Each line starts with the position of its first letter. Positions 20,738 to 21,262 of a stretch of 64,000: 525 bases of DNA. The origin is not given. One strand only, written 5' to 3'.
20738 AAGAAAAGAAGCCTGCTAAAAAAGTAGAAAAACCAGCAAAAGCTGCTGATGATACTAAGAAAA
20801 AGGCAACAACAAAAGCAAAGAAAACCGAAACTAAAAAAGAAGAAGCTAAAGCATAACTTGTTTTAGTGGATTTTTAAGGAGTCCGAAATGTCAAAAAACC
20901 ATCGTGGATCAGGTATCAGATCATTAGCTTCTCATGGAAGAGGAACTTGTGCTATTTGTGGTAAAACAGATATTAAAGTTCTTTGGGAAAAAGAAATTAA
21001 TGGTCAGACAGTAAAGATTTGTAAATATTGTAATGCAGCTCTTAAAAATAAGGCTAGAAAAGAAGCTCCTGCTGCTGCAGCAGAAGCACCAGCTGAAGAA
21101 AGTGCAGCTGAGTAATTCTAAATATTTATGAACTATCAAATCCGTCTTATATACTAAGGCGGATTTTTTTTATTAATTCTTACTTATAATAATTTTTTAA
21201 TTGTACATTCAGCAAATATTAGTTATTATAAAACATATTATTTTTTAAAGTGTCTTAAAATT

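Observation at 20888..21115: Candidate lineage-specific ribosomal protein closing the superoperon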

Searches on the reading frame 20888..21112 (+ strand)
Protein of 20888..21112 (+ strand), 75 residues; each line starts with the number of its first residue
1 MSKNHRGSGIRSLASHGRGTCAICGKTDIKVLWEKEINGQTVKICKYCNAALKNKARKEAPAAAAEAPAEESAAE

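Call 3: search_protein_families(library=pfam, proteins=[window:20888-21112:+], max_evalue=10)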
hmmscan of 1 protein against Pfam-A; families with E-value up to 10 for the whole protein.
window:20888-21112:+ (75 aa): 3 families
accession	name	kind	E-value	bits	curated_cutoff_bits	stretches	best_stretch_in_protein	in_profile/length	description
PF02892.21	zf-BED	-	0.018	15.5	20.6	1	41-55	15-29/44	BED zinc finger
PF19769.4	CPxCG_zf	-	0.052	13.8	27.2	1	21-61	1-42/183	CPxCG-related zinc finger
PF06689.19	zf-C4_ClpX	-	0.14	12.5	27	1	20-48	2-29/39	ClpX C4-type zinc finger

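Call 4: search_protein_families(library=ncbifam, proteins=[window:20888-21112:+], max_evalue=10)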
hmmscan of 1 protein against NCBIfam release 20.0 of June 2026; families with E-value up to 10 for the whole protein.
window:20888-21112:+ (75 aa): 5 families
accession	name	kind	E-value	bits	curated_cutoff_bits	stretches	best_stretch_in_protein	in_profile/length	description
TIGR00270.2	TIGR00270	equivalog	0.0012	18.6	110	1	20-69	1-49/159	multiprotein bridging factor aMBF1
NF041911.1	HVO_0649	equivalog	0.0036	17.1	70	1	17-51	21-58/65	HVO_0649 family zinc finger protein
TIGR03655.1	anti_R_Lar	subfamily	0.0065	16.8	39.6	1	21-59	4-45/55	Lar family restriction alleviation protein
TIGR00382.1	clpX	equivalog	0.024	13.6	370.75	1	19-62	9-50/414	ATP-dependent protease ATP-binding subunit ClpX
NF003745.1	PRK05342.1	equivalog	0.026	13.4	359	1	19-62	6-47/418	ATP-dependent Clp protease ATP-binding subunit ClpX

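Call 6: find_homologous_proteins(query=window:20888-21112:+, max_evalue=0.01)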
Query window:20888-21112:+ (75 aa): 419 proteins with E <= 0.01 among 425 candidates; the best 120 are listed.
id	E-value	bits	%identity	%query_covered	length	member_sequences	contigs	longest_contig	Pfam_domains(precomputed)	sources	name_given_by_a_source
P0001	6.5e-42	158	100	100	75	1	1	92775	PF27208.1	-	-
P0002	1.6e-40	153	97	100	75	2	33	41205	PF27208.1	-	-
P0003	2.3e-39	150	95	100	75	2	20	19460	PF27208.1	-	-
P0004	2.6e-39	149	100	77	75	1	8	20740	PF27208.1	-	-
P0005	4.2e-39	149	95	100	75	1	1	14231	PF27208.1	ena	-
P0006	4.2e-39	149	93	100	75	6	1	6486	PF27208.1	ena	-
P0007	7.3e-39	148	95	100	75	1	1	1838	PF27208.1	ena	-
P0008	1.2e-38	147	98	81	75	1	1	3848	PF27208.1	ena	-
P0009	2.8e-38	146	92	100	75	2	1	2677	PF27208.1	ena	-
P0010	9.1e-37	141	95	77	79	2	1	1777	PF27208.1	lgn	-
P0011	5.6e-36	139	90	77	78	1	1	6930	PF27208.1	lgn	-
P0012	1.1e-34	135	85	91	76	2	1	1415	PF27208.1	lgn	-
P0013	1.2e-34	135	91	77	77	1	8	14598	PF27208.1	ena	-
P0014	1.3e-34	134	93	72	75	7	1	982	PF27208.1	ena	-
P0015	1.6e-34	134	90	77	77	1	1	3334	PF27208.1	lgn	-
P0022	2.9e-33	130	89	76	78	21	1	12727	PF27208.1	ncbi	-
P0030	3.2e-32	127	87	80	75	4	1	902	PF27208.1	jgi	jgi:ribosome-binding protein aMBF1 (putative translation factor)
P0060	2.0e-31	124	88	80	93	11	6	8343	PF27208.1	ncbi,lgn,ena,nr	ncbi:MAG: hypothetical protein K6A15_04120 [Treponema sp.]|nr:hypothetical protein [Treponema sp.]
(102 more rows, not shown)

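Call 8: search_solved_structures(query=window:20888-21112:+, max_evalue=10, show_alignments=3)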
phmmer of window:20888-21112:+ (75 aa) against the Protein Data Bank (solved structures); distinct sequences matched with E-value up to 10: 7.
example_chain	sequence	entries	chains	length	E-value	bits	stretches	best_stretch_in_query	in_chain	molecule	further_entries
3b43_A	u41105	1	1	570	0.02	18.4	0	14-36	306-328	Titin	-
2rjm_A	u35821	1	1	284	0.027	18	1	14-36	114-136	Titin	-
2rik_A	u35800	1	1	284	0.028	17.9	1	14-36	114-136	Titin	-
5o9b_A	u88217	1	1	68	0.12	16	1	4-50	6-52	Endothelial transcription factor GATA-2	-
7r81_r1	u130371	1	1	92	0.75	13.4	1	12-65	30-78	60S ribosomal protein L43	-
7olc_Lp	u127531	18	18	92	1.2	12.8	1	12-65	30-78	60S ribosomal protein L43-like protein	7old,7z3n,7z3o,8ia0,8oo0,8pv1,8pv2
1ovx_A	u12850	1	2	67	1.3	12.6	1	18-61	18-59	ATP-dependent Clp protease ATP-binding subunit clpX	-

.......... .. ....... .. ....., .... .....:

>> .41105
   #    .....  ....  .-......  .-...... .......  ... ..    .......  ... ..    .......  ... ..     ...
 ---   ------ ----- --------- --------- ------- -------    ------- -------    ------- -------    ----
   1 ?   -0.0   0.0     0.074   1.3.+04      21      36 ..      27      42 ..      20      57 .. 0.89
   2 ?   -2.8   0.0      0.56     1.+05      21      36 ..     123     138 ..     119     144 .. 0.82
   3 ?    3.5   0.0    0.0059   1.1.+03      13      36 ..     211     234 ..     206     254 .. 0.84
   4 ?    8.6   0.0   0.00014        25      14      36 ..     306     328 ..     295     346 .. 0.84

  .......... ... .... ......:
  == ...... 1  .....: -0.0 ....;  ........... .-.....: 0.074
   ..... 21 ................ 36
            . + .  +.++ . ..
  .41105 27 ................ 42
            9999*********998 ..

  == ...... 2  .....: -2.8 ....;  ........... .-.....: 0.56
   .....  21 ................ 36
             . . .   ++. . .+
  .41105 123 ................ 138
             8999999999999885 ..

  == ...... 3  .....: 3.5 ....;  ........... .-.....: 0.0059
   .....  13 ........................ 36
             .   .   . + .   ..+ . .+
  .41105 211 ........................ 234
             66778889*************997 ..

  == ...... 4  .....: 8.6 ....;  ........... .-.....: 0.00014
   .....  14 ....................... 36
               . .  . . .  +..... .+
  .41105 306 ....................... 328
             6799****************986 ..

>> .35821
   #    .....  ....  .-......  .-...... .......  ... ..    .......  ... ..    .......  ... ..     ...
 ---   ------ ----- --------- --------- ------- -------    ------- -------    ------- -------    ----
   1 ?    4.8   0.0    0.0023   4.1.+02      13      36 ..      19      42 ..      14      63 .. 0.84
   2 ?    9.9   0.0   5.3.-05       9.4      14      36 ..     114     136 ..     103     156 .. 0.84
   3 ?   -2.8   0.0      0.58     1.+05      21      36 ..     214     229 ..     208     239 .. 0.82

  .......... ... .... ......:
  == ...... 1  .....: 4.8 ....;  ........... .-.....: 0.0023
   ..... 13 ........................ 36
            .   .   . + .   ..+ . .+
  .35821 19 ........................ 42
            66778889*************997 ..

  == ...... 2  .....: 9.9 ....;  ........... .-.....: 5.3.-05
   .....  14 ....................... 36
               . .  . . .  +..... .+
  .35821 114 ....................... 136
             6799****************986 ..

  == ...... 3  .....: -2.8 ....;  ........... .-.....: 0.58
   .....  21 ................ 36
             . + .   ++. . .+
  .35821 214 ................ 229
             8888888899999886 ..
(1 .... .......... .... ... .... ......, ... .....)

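Call 14: search_protein_representatives(protein=window:20888-21112:+)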
Query: 75 residues. Proteins with E-value up to 0.001 (for the whole library): 101; up to 1e-10: 25; up to 1e-30: 0. The best 101 are listed.
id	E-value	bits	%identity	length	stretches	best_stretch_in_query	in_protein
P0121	2.3e-27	110.0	86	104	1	1-58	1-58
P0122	7.5e-25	102.0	73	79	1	1-73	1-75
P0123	3.6e-24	99.9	68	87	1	1-71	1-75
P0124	2.8e-23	97.1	90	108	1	1-49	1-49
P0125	7.1e-18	80.0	70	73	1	1-54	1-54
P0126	3.5e-17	77.8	95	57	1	1-39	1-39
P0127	4.5e-17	77.4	77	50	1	1-47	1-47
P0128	6.8e-17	76.9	63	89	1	1-75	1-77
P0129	1.6e-16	75.6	61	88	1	1-56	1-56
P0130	8.5e-16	73.4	60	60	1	1-55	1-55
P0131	2.0e-15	72.2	60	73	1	1-72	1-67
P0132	4.7e-15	71.0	90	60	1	1-39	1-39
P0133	1.1e-13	66.7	51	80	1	1-73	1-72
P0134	4.7e-13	64.7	53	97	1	1-75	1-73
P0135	1.4e-12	63.2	57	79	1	1-53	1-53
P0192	1.1e-05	41.3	41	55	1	1-49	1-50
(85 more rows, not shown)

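Call 24: list_cluster_members(proteins=[P0030, P0060, P0022, window:20888-21112:+])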
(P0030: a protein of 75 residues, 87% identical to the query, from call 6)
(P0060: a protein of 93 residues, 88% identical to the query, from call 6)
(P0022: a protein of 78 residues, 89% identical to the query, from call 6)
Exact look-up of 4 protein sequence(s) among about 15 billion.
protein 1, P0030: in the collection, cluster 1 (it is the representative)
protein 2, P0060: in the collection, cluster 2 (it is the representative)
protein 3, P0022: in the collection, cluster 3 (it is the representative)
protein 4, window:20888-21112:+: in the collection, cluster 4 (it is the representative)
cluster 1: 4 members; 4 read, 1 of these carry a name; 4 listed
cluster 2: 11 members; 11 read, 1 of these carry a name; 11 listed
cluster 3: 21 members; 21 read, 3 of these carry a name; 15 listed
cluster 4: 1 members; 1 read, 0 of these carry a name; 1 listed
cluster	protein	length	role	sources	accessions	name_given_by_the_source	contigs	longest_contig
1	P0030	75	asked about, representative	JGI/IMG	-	ribosome-binding protein aMBF1 (putative translation factor)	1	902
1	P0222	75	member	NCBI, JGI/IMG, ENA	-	-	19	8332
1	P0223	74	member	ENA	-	-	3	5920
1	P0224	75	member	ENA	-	-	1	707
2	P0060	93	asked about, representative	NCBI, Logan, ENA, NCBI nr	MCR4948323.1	MAG: hypothetical protein K6A15_04120 [Treponema sp.] | hypothetical protein [Treponema sp.]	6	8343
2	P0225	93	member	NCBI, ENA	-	-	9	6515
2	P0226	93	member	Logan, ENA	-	-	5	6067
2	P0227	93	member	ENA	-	-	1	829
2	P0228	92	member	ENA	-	-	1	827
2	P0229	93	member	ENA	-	-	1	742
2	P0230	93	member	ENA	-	-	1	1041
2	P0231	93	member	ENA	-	-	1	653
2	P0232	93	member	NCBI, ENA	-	-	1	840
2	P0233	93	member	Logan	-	-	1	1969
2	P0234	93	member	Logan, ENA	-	-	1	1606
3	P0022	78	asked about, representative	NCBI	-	-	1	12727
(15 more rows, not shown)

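Call 35: find_homologous_proteins(query=A2, max_evalue=0.001)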
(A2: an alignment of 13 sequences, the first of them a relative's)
Query A2 (13 sequences) (49 aa, profile of the alignment): 1009 proteins with E <= 0.001 among 1609 candidates; the best 120 are listed.
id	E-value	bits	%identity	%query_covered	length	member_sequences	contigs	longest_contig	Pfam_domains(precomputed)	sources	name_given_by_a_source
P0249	2.4e-20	90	52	96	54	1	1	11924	PF27208.1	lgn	-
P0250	5.2e-20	89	54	98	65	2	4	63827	PF27208.1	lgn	-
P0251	6.0e-20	88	54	96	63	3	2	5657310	PF27208.1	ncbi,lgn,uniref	ncbi:hypothetical protein MKX50_08235 [Paenibacillus sp. FSL W8-0186]|uniref:hypothetical protein n=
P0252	6.3e-20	88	51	96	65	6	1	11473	PF27208.1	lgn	-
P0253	6.3e-20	88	53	96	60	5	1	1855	PF27208.1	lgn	-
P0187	6.4e-20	88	40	96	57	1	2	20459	PF27208.1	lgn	-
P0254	6.6e-20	88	54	98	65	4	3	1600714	PF27208.1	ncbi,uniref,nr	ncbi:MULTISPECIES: hypothetical protein [Paenibacillus]|uniref:hypothetical protein n=1 Tax=Paenibac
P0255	9.7e-20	88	51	96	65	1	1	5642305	PF27208.1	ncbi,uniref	ncbi:hypothetical protein [Paenibacillus sp. DYY-L-2]|uniref:hypothetical protein n=1 Tax=Paenibacil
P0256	1.0e-19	88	55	96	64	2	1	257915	PF27208.1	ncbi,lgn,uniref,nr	ncbi:hypothetical protein PAESOLCIP111_02001 [Paenibacillus solanacearum]|uniref:Uncharacterized pro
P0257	1.1e-19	88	55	96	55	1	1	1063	PF27208.1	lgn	-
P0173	1.1e-19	88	46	96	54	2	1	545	PF27208.1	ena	-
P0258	1.1e-19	87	46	96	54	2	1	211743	PF27208.1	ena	-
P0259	1.2e-19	87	51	96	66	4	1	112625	PF27208.1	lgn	-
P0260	1.2e-19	87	50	96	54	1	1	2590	PF27208.1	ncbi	-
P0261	1.2e-19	87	59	96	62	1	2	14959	PF27208.1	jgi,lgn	jgi:transcription elongation factor Elf1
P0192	1.8e-19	87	48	88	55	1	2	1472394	PF27208.1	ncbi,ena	-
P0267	2.6e-19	86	50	96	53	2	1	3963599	PF27208.1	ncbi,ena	-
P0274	3.6e-19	86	55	96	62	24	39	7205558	PF27208.1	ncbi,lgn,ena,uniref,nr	ncbi:hypothetical protein C7121_00815 [Paenibacillus glucanolyticus]|uniref:Uncharacterized protein 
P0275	3.7e-19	86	45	96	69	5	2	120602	PF27208.1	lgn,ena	-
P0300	9.0e-19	85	47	96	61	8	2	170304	PF27208.1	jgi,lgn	-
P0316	1.4e-18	84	44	96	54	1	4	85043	PF27208.1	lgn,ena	-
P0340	2.5e-18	83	44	96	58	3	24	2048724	PF27208.1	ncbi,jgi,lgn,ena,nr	ncbi:MAG: hypothetical protein LHW60_02350 [Candidatus Cloacimonetes bacterium]|jgi:transcription el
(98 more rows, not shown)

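Call 36: find_encoding_contigs(protein=P0274, flank=5000, max_places=3)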
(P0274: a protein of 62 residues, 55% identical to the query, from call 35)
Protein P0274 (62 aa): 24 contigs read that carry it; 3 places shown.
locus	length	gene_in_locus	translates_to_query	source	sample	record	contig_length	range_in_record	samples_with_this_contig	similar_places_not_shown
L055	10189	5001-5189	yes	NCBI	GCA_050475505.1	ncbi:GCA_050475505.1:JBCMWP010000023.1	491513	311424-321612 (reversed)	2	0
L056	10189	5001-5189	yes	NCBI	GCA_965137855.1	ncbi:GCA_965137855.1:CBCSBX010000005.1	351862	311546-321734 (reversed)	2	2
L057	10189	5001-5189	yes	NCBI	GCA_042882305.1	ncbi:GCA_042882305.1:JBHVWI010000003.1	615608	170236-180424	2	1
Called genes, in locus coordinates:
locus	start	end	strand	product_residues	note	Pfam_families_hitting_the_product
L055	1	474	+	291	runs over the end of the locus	PF04055:Radical_SAM, PF13186:SPASM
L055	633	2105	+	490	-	PF00270:DEAD, PF04851:ResIII, PF00271:Helicase_C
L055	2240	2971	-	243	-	PF01209:Ubie_methyltran (weak), PF03141:Methyltransf_29 (weak), PF13489:Methyltransf_23, PF13847:Methyltransf_31, PF08241:Methyltransf_11, PF08242:Methyltransf_12, PF13649:Methyltransf_25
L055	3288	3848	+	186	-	PF00753:Lactamase_B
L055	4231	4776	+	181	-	PF00300:His_Phos_1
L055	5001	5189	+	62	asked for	PF27208:TP_0214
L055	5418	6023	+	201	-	PF01022:HTH_5, PF09860:DUF2087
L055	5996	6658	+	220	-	-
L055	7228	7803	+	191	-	PF02810:SEC-C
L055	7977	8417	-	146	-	-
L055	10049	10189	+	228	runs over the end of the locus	PF03070:TENA_THI-4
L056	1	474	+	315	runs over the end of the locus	PF04055:Radical_SAM, PF13186:SPASM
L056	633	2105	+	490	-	PF00270:DEAD, PF04851:ResIII, PF00271:Helicase_C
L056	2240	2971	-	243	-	PF01209:Ubie_methyltran (weak), PF03141:Methyltransf_29 (weak), PF13489:Methyltransf_23, PF13847:Methyltransf_31, PF08241:Methyltransf_11, PF08242:Methyltransf_12, PF13649:Methyltransf_25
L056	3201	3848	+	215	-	PF00753:Lactamase_B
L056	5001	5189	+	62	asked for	PF27208:TP_0214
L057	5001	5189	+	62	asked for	PF27208:TP_0214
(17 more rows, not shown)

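Call 37: find_encoding_contigs(protein=P0340, flank=5000, max_places=3)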
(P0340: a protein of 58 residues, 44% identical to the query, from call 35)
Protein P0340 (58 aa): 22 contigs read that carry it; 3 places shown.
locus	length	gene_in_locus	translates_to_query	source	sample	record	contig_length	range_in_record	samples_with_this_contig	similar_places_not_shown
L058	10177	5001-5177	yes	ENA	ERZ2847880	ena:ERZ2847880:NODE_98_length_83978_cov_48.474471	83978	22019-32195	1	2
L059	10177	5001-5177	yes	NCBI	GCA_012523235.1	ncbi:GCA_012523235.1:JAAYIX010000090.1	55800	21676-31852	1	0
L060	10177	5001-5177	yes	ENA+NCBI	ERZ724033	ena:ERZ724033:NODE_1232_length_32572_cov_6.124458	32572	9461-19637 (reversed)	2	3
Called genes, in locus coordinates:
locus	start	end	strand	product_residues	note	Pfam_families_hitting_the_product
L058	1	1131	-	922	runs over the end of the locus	PF13860:FlgD_ig, PF18962:Por_Secre_tail (weak)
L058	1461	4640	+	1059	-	PF13734:Inhibitor_I69, PF01640:Peptidase_C10, PF07705:CARDB (weak), PF13860:FlgD_ig, PF18962:Por_Secre_tail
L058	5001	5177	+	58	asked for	PF27208:TP_0214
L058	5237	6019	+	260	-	PF00398:RrnaAD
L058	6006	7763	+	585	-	-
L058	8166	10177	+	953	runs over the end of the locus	PF00246:Peptidase_M14, PF24827:AstE_AspA_cat (weak), PF13620:CarboxypepD_reg (faint), PF20773:InhA-like_MAM, PF13860:FlgD_ig, PF18962:Por_Secre_tail (weak)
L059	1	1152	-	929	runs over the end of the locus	PF13860:FlgD_ig, PF18962:Por_Secre_tail (weak)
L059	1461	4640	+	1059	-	PF13734:Inhibitor_I69, PF01640:Peptidase_C10, PF07705:CARDB (weak), PF13860:FlgD_ig, PF18962:Por_Secre_tail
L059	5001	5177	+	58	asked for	PF27208:TP_0214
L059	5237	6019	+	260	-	PF00398:RrnaAD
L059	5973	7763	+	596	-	-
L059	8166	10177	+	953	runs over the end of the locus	PF00246:Peptidase_M14, PF24827:AstE_AspA_cat (weak), PF13620:CarboxypepD_reg (faint), PF20773:InhA-like_MAM, PF13860:FlgD_ig, PF18962:Por_Secre_tail (weak)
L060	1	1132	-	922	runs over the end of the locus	PF13860:FlgD_ig, PF18962:Por_Secre_tail (weak)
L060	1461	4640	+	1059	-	PF13734:Inhibitor_I69, PF01640:Peptidase_C10, PF07705:CARDB (weak), PF13860:FlgD_ig, PF18962:Por_Secre_tail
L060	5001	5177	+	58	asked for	PF27208:TP_0214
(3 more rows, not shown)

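Call 45: find_encoding_contigs(protein=P0192, flank=4000, max_places=2)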
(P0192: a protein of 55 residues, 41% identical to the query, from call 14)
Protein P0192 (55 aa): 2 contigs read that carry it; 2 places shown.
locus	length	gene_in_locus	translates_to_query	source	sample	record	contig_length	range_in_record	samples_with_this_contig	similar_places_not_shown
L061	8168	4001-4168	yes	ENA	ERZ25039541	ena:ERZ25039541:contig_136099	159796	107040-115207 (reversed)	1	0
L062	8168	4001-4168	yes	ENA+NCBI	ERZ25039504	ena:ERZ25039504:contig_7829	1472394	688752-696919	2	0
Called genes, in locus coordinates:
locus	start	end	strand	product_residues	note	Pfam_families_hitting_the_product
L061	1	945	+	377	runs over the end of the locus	PF13439:Glyco_transf_4, PF13579:Glyco_trans_4_4 (weak), PF20706:GT4-conflict, PF00534:Glycos_transf_1, PF13692:Glyco_trans_1_4, PF13524:Glyco_trans_1_2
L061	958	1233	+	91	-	PF01329:Pterin_4a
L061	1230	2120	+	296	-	PF21863:HTH_67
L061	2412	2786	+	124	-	PF04314:LpqE-like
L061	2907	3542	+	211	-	PF00578:AhpC-TSA, PF02630:SCO1-SenC, PF26971:TM-like_Thioredoxin-like_C (faint)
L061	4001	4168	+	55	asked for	PF27208:TP_0214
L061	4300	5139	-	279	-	PF01872:RibD_C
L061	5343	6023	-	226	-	PF00106:adh_short, PF08659:KR, PF13561:adh_short_C2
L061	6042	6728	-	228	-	PF01227:GTP_cyclohydroI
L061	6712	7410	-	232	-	PF01242:PTPS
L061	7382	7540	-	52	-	PF01242:PTPS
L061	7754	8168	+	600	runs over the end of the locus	PF16177:ACAS_N, PF00501:AMP-binding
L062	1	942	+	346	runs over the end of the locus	PF13439:Glyco_transf_4, PF13579:Glyco_trans_4_4 (weak), PF20706:GT4-conflict, PF00534:Glycos_transf_1, PF13692:Glyco_trans_1_4, PF13524:Glyco_trans_1_2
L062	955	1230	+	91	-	PF01329:Pterin_4a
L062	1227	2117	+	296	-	PF21863:HTH_67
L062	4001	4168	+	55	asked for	PF27208:TP_0214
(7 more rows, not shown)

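Call 46: find_encoding_contigs(protein=P0267, flank=4000, max_places=2)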
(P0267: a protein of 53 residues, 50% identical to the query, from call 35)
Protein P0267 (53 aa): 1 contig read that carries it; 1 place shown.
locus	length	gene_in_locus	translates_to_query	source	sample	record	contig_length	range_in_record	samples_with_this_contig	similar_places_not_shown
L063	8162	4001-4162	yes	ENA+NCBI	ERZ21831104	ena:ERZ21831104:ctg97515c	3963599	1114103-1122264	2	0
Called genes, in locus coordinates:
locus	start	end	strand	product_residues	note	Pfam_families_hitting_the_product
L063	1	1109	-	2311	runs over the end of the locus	PF00041:fn3 (faint), PF20009:GEVED, PF00629:MAM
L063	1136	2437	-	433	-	-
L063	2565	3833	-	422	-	PF13489:Methyltransf_23, PF01209:Ubie_methyltran, PF13847:Methyltransf_31, PF08241:Methyltransf_11, PF08242:Methyltransf_12, PF13649:Methyltransf_25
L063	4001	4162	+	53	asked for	PF27208:TP_0214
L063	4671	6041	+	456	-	PF13609:Porin_4 (faint)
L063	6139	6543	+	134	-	-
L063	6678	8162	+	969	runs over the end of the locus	PF13585:CHU_C (faint), PF13860:FlgD_ig, PF18962:Por_Secre_tail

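Call 47: find_encoding_contigs(protein=P0258, flank=4000, max_places=2)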
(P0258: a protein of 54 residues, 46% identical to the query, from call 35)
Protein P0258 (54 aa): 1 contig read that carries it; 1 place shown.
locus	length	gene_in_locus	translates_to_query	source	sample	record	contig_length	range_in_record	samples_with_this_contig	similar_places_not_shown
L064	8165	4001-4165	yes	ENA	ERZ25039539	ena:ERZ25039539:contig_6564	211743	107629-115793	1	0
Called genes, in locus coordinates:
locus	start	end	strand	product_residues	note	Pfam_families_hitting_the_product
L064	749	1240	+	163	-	-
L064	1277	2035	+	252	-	PF10418:DHODB_Fe-S_bind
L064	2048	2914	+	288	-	PF01180:DHO_dh, PF00977:His_biosynth (faint), PF03060:NMO (weak), PF01180:DHO_dh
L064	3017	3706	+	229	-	PF16697:Yop-YscD_cpl, PF00498:FHA, PF16697:Yop-YscD_cpl, PF00498:FHA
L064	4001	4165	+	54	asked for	PF27208:TP_0214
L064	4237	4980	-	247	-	PF14451:Ub-Mut7C, PF01927:Mut7-C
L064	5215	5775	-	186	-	-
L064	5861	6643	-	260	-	PF01784:DUF34_NIF3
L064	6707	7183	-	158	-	PF13463:HTH_27 (faint), PF12802:MarR_2, PF01047:MarR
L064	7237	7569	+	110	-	PF03992:ABM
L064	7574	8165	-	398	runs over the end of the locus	PF13524:Glyco_trans_1_2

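Call 51: predict_structure(alignment_id=A3)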
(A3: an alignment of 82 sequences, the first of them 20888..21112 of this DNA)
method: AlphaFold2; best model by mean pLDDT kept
length: 75 residues; sequences in the alignment: 82
mean_pLDDT: 82.1   pTM: 0.56
mean pLDDT of the five models: 82.1, 81.2, 80.5, 79.2, 78.0
residues with pLDDT >= 90: 33; 70-90: 25; 50-70: 13; < 50: 4
segments of 3 or more residues with pLDDT < 50: none
pLDDT, mean of each block of 10 residues (from residue 1): 86 89 93 91 94 85 53 49
secondary structure, 60 per line:
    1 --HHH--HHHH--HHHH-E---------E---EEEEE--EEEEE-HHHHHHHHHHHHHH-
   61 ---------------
elements in order: H8-11 H14-17 E33-37 E40-44 H46-59

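Call 54: fold_search(model_id=the predicted structure, library=pdb)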
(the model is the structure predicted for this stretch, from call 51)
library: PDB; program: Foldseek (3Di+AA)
matches with E <= 10: 121; with E <= 0.001: 0
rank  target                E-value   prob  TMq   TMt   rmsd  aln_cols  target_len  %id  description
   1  9a5x_A                1.6e-01  0.82  0.40  0.09   5.3        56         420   25  Integrative model of CLPX-CLPP by crosslinking MS and deep learning (released 2024-09-18)
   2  2ds7                  5.0e-01  0.69  0.36  0.61   3.8        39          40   31  Structure of the ZBD in the hexagonal crystal form (released 2007-02-13)
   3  2ds5_A                5.7e-01  0.63  0.36  0.58   4.0        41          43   29  Structure of the ZBD in the orthorhomibic crystal from (released 2007-02-13)
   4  6siv_B                6.6e-01  0.41  0.38  0.24   5.9        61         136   11  Structure of HPV16 E6 oncoprotein in complex with mutant IRF3 LxxLL motif (released 2019-08-21)
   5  8p66_MODEL_1_B        6.6e-01  0.25  0.29  0.35   4.5        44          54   23  Structural basis of aggregate binding/recognition by the AAA+ disaggregase ClpG (released 2023-11-01)
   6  2ds6_B                7.0e-01  0.57  0.35  0.59   3.8        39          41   31  Structure of the ZBD in the tetragonal crystal form (released 2007-02-13)
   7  2ds6_A                8.6e-01  0.51  0.36  0.59   4.0        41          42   29  Structure of the ZBD in the tetragonal crystal form (released 2007-02-13)
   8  4e1p_B                8.6e-01  0.21  0.31  0.37   6.8        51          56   20  Crystal structure of the dimerization domain of Lsr2 from Mycobacterium tuberculosis in the P 1 21 1 space group (released 2012-06-20)
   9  2ds5_B                1.1e+00  0.47  0.36  0.57   4.0        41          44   29  Structure of the ZBD in the orthorhomibic crystal from (released 2007-02-13)
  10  4giz_C                1.1e+00  0.23  0.34  0.20   6.3        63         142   10  Crystal structure of full-length human papillomavirus oncoprotein E6 in complex with LXXLL peptide of ubiquitin ligase (released 2013-01-23)
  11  4e1p_A                1.1e+00  0.28  0.38  0.48   5.7        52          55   13  Crystal structure of the dimerization domain of Lsr2 from Mycobacterium tuberculosis in the P 1 21 1 space group (released 2012-06-20)
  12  6sja_B                1.1e+00  0.28  0.37  0.23   5.9        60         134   12  Structure of HPV16 E6 oncoprotein in complex with IRF3 LxxLL motif (released 2019-09-04)
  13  1dvp                  1.4e+00  0.69  0.40  0.15   2.1        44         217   20  CRYSTAL STRUCTURE OF THE VHS AND FYVE TANDEM DOMAINS OF HRS, A PROTEIN INVOLVED IN MEMBRANE TRAFFICKING AND SIGNAL TRANS (released 2000-03-06)
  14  7z17_D                1.5e+00  0.21  0.28  0.09   5.3        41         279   29  E. coli C-P lyase bound to a PhnK ABC dimer in an open conformation (released 2022-05-25)
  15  9b1d_D                2.3e+00  0.12  0.25  0.12   5.3        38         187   32  Cryo-EM structure of native SWR1 bound to DNA (composite structure) (released 2024-10-09)
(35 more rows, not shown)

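Call 65: find_encoding_contigs(protein=P0300, flank=3500, max_places=2)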
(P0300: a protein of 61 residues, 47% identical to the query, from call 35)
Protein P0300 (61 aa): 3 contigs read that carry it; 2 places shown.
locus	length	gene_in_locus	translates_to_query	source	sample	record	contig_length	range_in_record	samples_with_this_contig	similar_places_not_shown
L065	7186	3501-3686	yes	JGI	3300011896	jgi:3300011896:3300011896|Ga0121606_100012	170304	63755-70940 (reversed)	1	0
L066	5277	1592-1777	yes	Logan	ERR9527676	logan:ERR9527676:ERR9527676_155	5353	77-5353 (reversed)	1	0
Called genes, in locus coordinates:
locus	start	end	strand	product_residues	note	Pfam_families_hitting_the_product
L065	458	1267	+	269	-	PF03631:Virul_fac_BrkB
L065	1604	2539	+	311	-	PF20511:PMI_typeI_cat, PF21621:MPI_cupin_dom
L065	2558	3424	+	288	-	PF00483:NTP_transferase, PF12804:NTP_transf_3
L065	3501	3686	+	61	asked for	PF27208:TP_0214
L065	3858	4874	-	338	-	PF03816:LytR_cpsA_psr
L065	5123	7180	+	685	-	PF00989:PAS (faint), PF13188:PAS_8 (faint), PF24820:Diguanyl_cycl_sensor (faint), PF13426:PAS_9 (weak), PF00512:HisKA, PF02518:HATPase_c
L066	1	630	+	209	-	?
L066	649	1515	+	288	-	PF00483:NTP_transferase, PF12804:NTP_transf_3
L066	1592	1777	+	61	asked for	PF27208:TP_0214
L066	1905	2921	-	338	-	PF03816:LytR_cpsA_psr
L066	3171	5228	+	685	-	PF00989:PAS (faint), PF13188:PAS_8 (faint), PF24820:Diguanyl_cycl_sensor (faint), PF13426:PAS_9 (weak), PF00512:HisKA, PF02518:HATPase_c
